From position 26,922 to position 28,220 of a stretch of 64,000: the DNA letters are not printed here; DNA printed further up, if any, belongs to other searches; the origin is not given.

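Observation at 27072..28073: Single ORF fuses the aconitase-X small (swivel, DUF126) subunit to thymidylate kinase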

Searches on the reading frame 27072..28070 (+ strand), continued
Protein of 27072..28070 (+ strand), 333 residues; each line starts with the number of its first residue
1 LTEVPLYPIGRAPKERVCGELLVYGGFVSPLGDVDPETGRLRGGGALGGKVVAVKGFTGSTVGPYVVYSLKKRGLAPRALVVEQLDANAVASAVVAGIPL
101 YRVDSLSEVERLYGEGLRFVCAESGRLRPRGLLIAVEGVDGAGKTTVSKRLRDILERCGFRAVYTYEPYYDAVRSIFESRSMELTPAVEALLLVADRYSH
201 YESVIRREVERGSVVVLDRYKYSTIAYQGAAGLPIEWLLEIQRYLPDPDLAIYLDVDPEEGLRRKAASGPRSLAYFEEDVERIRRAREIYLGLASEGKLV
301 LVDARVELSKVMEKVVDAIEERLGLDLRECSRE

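Call 22: search_solved_structures(query=window:27072-28070:+, max_evalue=0.001, show_alignments=2)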
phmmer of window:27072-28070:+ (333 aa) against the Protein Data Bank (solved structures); distinct sequences matched with E-value up to 0.001: 44.
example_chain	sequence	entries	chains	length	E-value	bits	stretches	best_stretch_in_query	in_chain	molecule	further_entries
5x8k_A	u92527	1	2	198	9.4e-25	90.6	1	131-310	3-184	Thymidylate kinase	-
5x7j_A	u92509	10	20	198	1e-24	90.5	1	131-310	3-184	Thymidylate kinase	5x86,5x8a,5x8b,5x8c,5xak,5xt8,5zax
5x98_B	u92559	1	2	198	2.8e-24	89.1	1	131-310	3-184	Thymidylate kinase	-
5xal_A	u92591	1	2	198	3e-24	89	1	131-310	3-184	Thymidylate kinase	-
5x8v_B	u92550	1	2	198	4.1e-24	88.5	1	131-310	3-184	Thymidylate kinase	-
5x99_A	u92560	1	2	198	5.7e-24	88.1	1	131-310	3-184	Thymidylate kinase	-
5x8j_A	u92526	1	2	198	6.9e-24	87.8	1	131-310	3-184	Thymidylate kinase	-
5x8d_B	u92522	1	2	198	2.6e-23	85.9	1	131-310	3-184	Thymidylate kinase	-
4tmk_A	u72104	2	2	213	2.3e-19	73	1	131-315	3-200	PROTEIN (THYMIDYLATE KINASE)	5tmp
2pbr_A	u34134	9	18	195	8.6e-19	71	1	132-319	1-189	Thymidylate kinase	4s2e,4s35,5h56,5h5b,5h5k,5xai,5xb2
5xbh_A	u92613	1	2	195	9.5e-19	70.9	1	132-319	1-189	Thymidylate kinase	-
5xb5_A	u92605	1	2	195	5.6e-18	68.4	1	132-319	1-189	Thymidylate kinase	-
3lv8_A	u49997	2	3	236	8.8e-18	67.7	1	133-321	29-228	Thymidylate kinase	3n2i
3v9p_A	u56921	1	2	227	1.2e-17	67.2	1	129-314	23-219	Thymidylate kinase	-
3uwo_A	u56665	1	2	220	2.5e-17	66.2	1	130-312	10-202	Thymidylate kinase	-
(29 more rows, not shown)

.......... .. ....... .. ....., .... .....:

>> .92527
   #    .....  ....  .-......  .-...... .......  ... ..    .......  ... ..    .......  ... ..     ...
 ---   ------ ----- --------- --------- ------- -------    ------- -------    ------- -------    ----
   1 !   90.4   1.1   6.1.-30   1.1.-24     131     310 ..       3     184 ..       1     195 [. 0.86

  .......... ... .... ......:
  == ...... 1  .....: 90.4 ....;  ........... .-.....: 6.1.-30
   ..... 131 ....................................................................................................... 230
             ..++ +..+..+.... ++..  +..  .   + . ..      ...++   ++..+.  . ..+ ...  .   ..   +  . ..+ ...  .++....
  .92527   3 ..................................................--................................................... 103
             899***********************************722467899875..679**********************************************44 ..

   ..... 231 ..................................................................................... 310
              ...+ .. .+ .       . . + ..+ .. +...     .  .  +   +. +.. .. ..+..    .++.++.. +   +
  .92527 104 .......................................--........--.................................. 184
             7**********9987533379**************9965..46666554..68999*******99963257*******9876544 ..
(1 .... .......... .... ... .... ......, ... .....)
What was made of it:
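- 27465..28070 (+): dTMP kinase half, residues 132-333. The best PDB sequence match is Thermus Tmk 5x7j, E 1e-24 (call 22).
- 27483..27506 (+): P-loop G138-V-D-G-A-G-K144-T145. K144 aligns with K16 of Thermus Tmk (call 22).
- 27723..27731 (+): D218-R219-Y220 motif of Tmk; also invariant are YTYEPY 164-169, R174, D196-R197-Y198, S223-T224-x-A226-Y227-Q228-G229 and the LID residue R264. D218 and Y220 align with D90 and Y92 of Thermus Tmk (call 22).
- On dTMP kinase (Tmk; Pfam PF02223, NCBIfam TIGR00041): They align with the corresponding Thermus Tmk residues (call 22).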

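Call 29: find_encoding_contigs(protein=P0036, flank=5000, max_places=1)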
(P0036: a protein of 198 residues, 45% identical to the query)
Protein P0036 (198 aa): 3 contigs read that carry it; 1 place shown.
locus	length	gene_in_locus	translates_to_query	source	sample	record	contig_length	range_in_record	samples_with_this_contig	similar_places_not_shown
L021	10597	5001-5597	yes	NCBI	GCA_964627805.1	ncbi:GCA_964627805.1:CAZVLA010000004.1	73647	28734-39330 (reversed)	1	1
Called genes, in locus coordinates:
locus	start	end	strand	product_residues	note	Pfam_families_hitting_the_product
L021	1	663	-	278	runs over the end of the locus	PF00398:RrnaAD, PF05175:MTS (faint)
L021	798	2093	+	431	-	PF16575:CLP1_P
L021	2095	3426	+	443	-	PF20695:UbiD_N (weak), PF01977:UbiD, PF20696:UbiD_C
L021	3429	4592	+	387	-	PF04412:AcnX, PF28403:AcnX_2nd, PF28406:AcnX_3rd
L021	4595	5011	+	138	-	PF01989:AcnX_swivel_put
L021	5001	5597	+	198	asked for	PF01712:dNK (faint), PF02223:Thymidylate_kin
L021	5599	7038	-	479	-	PF04167:DUF402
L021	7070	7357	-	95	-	PF03685:UPF0147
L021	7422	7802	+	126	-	PF06677:Auto_anti-p27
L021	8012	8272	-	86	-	-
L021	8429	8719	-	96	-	-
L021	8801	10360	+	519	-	PF14251:PterinBD-DUF4346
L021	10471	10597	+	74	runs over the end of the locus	-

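Call 30: find_encoding_contigs(protein=P0021, flank=5000, max_places=1)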
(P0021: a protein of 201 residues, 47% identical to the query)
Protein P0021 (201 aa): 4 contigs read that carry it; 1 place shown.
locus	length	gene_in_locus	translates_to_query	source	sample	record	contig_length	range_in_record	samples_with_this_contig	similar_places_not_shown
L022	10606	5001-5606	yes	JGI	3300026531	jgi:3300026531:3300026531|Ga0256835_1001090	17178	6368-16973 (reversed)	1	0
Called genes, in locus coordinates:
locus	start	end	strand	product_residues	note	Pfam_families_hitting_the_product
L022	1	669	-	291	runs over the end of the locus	?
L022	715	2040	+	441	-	PF16575:CLP1_P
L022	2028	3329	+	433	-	PF20695:UbiD_N, PF01977:UbiD, PF20696:UbiD_C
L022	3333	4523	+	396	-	PF04412:AcnX, PF28403:AcnX_2nd, PF28406:AcnX_3rd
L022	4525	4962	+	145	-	PF01989:AcnX_swivel_put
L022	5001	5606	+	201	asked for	PF13401:AAA_22 (faint), PF02223:Thymidylate_kin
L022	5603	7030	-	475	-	PF04167:DUF402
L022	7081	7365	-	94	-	PF03685:UPF0147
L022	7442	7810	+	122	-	PF06677:Auto_anti-p27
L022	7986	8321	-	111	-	PF02150:Zn_ribbon_RPB9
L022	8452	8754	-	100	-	-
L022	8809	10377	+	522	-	PF14251:PterinBD-DUF4346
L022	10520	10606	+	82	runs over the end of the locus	-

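Call 34: search_protein_representatives(protein=window:27072-28070:+)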
Query: 333 residues. Proteins with E-value up to 0.001 (for the whole library): 22668; up to 1e-10: 6676; up to 1e-30: 22. The best 150 are listed.
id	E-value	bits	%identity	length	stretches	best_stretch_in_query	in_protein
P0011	1.7e-134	464.4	64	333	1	1-331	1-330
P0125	2.2e-50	188.1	47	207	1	130-323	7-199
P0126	2.2e-49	184.8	64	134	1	198-331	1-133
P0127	3.4e-45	171.0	45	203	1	129-321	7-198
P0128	2.9e-44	167.9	47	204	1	128-324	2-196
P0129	6.0e-42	160.3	44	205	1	127-326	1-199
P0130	2.2e-41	158.5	49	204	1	130-327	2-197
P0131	1.7e-38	149.0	42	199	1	129-322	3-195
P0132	7.9e-37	143.5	43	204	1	127-318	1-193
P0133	1.1e-36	143.1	43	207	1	129-328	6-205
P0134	2.7e-36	141.7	42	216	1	129-321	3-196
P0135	2.9e-36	141.6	45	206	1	129-316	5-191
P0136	2.1e-35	138.8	45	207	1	131-316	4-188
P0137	2.4e-34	135.3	38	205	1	130-321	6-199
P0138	8.9e-34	133.5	43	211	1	128-321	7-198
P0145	3.5e-31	124.9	40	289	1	118-316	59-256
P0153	2.0e-29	119.2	42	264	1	128-299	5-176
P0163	9.3e-28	113.7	41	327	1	130-312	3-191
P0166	1.6e-27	112.9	41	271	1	129-309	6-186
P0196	2.2e-25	105.9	38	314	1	109-319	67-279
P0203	5.6e-25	104.6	39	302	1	126-323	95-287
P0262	5.8e-23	97.9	38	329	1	126-314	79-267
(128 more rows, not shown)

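Call 35: predict_structure(alignment_id=A1)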
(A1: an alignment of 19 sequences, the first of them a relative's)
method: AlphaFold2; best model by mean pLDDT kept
length: 333 residues; sequences in the alignment: 19
mean_pLDDT: 90.0   pTM: 0.87
mean pLDDT of the five models: 90.0, 89.0, 88.0, 82.3, 80.5
residues with pLDDT >= 90: 238; 70-90: 77; 50-70: 17; < 50: 1
segments of 3 or more residues with pLDDT < 50: none
pLDDT, mean of each block of 10 residues (from residue 1): 88 84 92 90 87 89 88 94 92 91 96 95 93 95 93 96 82 79 88 91 92 95 94 96 95 95 77 59 94 97 93 96 90 71
secondary structure, 60 per line:
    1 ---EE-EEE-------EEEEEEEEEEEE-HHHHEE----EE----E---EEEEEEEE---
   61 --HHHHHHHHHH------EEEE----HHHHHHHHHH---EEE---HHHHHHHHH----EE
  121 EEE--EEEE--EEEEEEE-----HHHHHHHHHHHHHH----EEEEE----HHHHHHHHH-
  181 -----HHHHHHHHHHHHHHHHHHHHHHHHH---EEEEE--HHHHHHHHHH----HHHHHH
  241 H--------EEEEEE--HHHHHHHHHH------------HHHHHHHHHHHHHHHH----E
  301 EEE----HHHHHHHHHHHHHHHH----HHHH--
elements in order: E7-9 E17-28 H30-33 E50-57 H63-72 E79-82 H87-96 E100-102 H106-114 E119-123 E126-129 E132-138 H144-157 E162-166 H171-179 H186-210 E214-218 H221-230 H235-241 E250-255 H258-267 H280-295 E300-303 H308-323 H328-331
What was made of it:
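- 27432..27485 (+): Fusion junction, C121 to G138 (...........|LLIAVEG). There is effectively no linker and no start-like codon. The AF2 model has strands 119-123 and 126-129, then Tmk strand 132-138, with pLDDT 93-95 (call 35).
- The AF2 model has pLDDT 90 and pTM 0.87, with an ordered junction (call 35). The junction is ordered and has no linker, and the pTM of 0.87 implies a confident inter-domain orientation (call 35). The junction is predicted to be a structured strand-turn-strand rather than an exposed linker (call 35).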

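Call 36: search_protein_families(library=pfam, proteins=[P0145, P0196, P0203, P0262, P0163, P0126, P0153, P0166], max_evalue=0.001)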
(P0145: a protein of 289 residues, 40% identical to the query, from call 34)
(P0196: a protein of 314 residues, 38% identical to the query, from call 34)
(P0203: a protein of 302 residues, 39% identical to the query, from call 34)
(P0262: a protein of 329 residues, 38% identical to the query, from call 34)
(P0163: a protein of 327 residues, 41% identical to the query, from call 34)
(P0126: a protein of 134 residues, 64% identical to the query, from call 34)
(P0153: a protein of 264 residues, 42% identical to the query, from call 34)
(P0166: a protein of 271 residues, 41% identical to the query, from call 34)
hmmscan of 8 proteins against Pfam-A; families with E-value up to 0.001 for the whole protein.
P0145 (289 aa): 5 families
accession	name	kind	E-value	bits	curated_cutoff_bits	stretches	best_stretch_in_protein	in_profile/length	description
PF02223.23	Thymidylate_kin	-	4.4e-41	141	27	1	77-253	1-183/185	Thymidylate kinase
PF13671.12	AAA_33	-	7.8e-07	29.9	27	1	74-228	1-137/143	AAA domain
PF13238.12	AAA_18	-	1.2e-05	26.2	29.4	1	75-216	1-116/128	AAA domain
PF13521.12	AAA_28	-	9.9e-05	23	27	1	75-203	2-122/164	AAA domain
PF01712.25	dNK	-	0.00071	19.8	27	0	76-97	2-23/203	Deoxynucleoside kinase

P0196 (314 aa): 2 families
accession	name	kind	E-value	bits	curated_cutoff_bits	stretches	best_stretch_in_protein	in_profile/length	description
PF02223.23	Thymidylate_kin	-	3.7e-38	131.5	27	1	94-264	1-174/185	Thymidylate kinase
PF13521.12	AAA_28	-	1.2e-05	26.1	27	1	92-246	2-149/164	AAA domain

P0203 (302 aa): 6 families
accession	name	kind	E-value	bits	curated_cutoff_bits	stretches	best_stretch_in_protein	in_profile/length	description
PF02223.23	Thymidylate_kin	-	8.9e-47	159.6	27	1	105-278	1-184/185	Thymidylate kinase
PF13521.12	AAA_28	-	2.7e-07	31.4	27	1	103-240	2-130/164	AAA domain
PF01712.25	dNK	-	3.4e-06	27.4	27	1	104-259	2-165/203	Deoxynucleoside kinase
PF13238.12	AAA_18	-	2.2e-05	25.4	29.4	0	103-240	1-113/128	AAA domain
PF03976.20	PPK2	-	0.00045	20.3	22.3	1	79-162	10-94/229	Polyphosphate kinase 2 (PPK2)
PF13604.12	AAA_30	-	0.00058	20.1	27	0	102-133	20-51/191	AAA domain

P0262 (329 aa): 5 families
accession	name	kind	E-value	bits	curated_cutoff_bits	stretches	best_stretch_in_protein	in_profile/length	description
PF02223.23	Thymidylate_kin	-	1.4e-39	136.2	27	1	89-268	1-185/185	Thymidylate kinase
PF13521.12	AAA_28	-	1.6e-08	35.3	27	1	87-220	2-129/164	AAA domain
PF13671.12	AAA_33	-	3.9e-06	27.6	27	1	86-226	1-120/143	AAA domain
PF13207.12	AAA_17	-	2.1e-05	25.3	27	1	91-222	2-121/136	AAA domain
PF13238.12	AAA_18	-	4e-05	24.5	29.4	1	87-225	1-112/128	AAA domain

P0163 (327 aa): 3 families
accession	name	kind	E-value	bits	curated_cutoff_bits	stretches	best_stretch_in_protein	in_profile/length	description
PF02223.23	Thymidylate_kin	-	9.1e-52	175.9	27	1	9-194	1-185/185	Thymidylate kinase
PF01939.22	NucS_C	-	1.1e-15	58.1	24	1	207-313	5-110/124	Endonuclease NucS C-terminal domain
PF01712.25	dNK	-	0.0001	22.5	27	1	89-190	78-190/203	Deoxynucleoside kinase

P0126 (134 aa): 1 family
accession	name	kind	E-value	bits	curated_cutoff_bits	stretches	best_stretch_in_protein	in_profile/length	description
PF02223.23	Thymidylate_kin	-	2.9e-21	76.4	27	1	2-116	67-184/185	Thymidylate kinase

P0153 (264 aa): 3 families
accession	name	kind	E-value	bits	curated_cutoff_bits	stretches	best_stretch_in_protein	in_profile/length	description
PF02223.23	Thymidylate_kin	-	1.2e-42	146.1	27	1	13-191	1-185/185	Thymidylate kinase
PF13521.12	AAA_28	-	1.2e-07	32.5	27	1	11-138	2-121/164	AAA domain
PF13671.12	AAA_33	-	0.00011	23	27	1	10-165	1-138/143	AAA domain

P0166 (271 aa): 6 families
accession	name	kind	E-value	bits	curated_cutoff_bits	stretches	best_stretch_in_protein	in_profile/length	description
PF02223.23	Thymidylate_kin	-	2.2e-43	148.6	27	1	13-187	1-180/185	Thymidylate kinase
PF13521.12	AAA_28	-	3.8e-07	30.9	27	1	11-162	2-142/164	AAA domain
PF13671.12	AAA_33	-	5.9e-06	27.1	27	1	10-153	1-123/143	AAA domain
PF13207.12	AAA_17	-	8.7e-06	26.5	27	1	15-147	2-121/136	AAA domain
PF03976.20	PPK2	-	0.00032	20.8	22.3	1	7-72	30-94/229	Polyphosphate kinase 2 (PPK2)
PF13399.11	LytR_C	-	0.00063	21.1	22.2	0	17-77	8-66/86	LytR cell envelope-related transcriptional attenuator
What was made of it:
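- The other long Tmk hits lack a swivel domain (call 36).
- Tried and rejected: Independent fusions elsewhere were rejected for the five over-long Tmk representatives checked (P0145, P0196, P0203, P0262, P0163), which lack a swivel domain (call 36).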

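Call 46: fold_search(model_id=the predicted structure, library=pdb)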
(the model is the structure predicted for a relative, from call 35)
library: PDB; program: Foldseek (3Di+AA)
matches with E <= 10: 1331; with E <= 0.001: 368
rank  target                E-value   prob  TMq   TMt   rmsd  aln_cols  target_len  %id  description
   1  4s35_B                3.9e-14  1.00  0.50  0.84   2.6       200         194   33  AMPPCP and TMP bound Crystal structure of thymidylate kinase (aq_969) from Aquifex Aeolicus VF5 (released 2016-01-27)
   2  5x7j_B                4.1e-14  1.00  0.52  0.85   2.3       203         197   38  Crystal structure of thymidylate kinase from thermus thermophilus HB8 (released 2018-03-07)
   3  2plr_A                4.9e-14  1.00  0.52  0.79   3.3       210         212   23  Crystal structure of dTMP kinase (st1543) from Sulfolobus Tokodaii Strain7 (released 2008-04-22)
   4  4nzy_A                1.3e-13  1.00  0.52  0.80   3.3       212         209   24  Crystal structure (type-2) of dTMP kinase (st1543) from Sulfolobus Tokodaii Strain7 (released 2014-12-24)
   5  2pbr_A                1.7e-13  1.00  0.51  0.85   2.6       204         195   32  Crystal structure of thymidylate kinase (aq_969) from Aquifex Aeolicus VF5 (released 2007-10-02)
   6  1e9f                  1.7e-13  1.00  0.50  0.80   4.4       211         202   26  Mutant human thymidylate kinase complexed with TMP and ADP (released 2001-10-11)
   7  5x7j_A                1.8e-13  1.00  0.47  0.81   3.4       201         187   37  Crystal structure of thymidylate kinase from thermus thermophilus HB8 (released 2018-03-07)
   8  4tmk                  1.9e-13  1.00  0.54  0.83   2.5       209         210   32  COMPLEX OF E. COLI THYMIDYLATE KINASE WITH THE BISUBSTRATE INHIBITOR TP5A (released 1998-11-25)
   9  5xt8_B                2.0e-13  1.00  0.49  0.84   2.5       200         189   37  Magnesium bound apo structure of thymidylate kinase (form I) from Thermus thermophilus HB8 (released 2018-04-18)
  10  5x8b_A                2.0e-13  1.00  0.49  0.84   2.7       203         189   36  Crystal structure of ATP-TMP and ADP bound thymidylate kinase from Thermus thermophilus HB8 (released 2018-03-14)
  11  1e2g                  2.0e-13  1.00  0.50  0.79   2.8       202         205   27  Human thymidylate kinase complexed with ADP, TDP and a magnesium-ion (released 2001-05-17)
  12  4rzx_A                2.1e-13  1.00  0.52  0.81   3.1       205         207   24  Crystal structure (type-3) of dTMP kinase (st1543) from Sulfolobus Tokodaii Strain7 (released 2015-12-30)
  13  5xb5_A                2.4e-13  1.00  0.50  0.85   2.5       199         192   32  Crystal structure of R90A mutant of thymidylate kinase (aq_969) from Aquifex Aeolicus VF5 (released 2017-06-28)
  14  5xbh_A                2.8e-13  1.00  0.51  0.85   2.3       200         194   32  Crystal structure of R145E mutant of thymidylate kinase (aq_969) from Aquifex Aeolicus VF5 (released 2017-06-28)
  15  1e98                  2.8e-13  1.00  0.50  0.76   4.7       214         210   26  Wild type human thymidylate kinase complexed with AZTMP and ADP (released 2001-10-05)
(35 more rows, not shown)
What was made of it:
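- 27465..28070 (+): Foldseek gives target-normalised TM-scores of 0.84-0.87 to Aquifex, Thermus and E. coli Tmk (call 46).
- On dTMP kinase (Tmk; Pfam PF02223, NCBIfam TIGR00041): The AF2 model (pLDDT 90) gives target-normalised TM-scores of 0.84-0.87 against Aquifex, Thermus and E. coli Tmk (calls 35, 46).
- The Tmk half superposes on solved Tmk structures at TM 0.84-0.87 (call 46).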

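Call 55: find_encoding_contigs(protein=P0001, flank=1000, max_places=2)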
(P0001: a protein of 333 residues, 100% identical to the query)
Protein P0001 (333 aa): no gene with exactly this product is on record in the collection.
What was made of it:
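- Tried and rejected: Looking up P0001 (the window's own protein) in find_encoding_contigs returned nothing (call 55), so the source assembly of the window was not identified.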
